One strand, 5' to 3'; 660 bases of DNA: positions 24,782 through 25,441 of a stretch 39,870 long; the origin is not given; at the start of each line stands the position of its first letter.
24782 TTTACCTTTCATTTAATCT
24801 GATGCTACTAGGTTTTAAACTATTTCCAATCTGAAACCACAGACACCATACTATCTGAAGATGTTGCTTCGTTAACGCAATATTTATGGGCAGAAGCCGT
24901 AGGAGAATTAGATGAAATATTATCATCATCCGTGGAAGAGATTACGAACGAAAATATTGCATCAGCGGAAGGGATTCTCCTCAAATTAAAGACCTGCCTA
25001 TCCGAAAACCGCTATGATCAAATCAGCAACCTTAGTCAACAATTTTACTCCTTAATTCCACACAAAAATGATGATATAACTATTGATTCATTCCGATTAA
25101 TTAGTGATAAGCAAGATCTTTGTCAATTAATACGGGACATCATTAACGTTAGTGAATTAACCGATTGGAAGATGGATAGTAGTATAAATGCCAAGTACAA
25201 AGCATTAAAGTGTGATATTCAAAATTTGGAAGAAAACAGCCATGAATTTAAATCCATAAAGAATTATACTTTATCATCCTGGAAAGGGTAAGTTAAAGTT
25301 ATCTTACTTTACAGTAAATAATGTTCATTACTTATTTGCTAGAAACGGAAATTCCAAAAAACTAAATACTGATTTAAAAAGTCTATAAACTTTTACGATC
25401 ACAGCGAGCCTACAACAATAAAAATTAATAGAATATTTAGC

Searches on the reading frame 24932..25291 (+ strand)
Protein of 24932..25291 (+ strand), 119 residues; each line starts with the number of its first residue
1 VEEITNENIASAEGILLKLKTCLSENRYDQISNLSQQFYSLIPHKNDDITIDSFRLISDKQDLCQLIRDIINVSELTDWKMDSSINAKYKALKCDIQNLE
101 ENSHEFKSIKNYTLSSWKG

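Call 10: search_protein_families(library=pfam, proteins=[window:24932-25291:+], max_evalue=0.01)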
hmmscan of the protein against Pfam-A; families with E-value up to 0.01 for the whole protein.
window:24932-25291:+ (119 aa): 1 family
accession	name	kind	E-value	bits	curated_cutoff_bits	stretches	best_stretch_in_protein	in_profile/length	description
PF02877.19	PARP_reg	-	4.1e-10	40.3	26.8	1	2-78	37-120/135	Poly(ADP-ribose) polymerase, regulatory domain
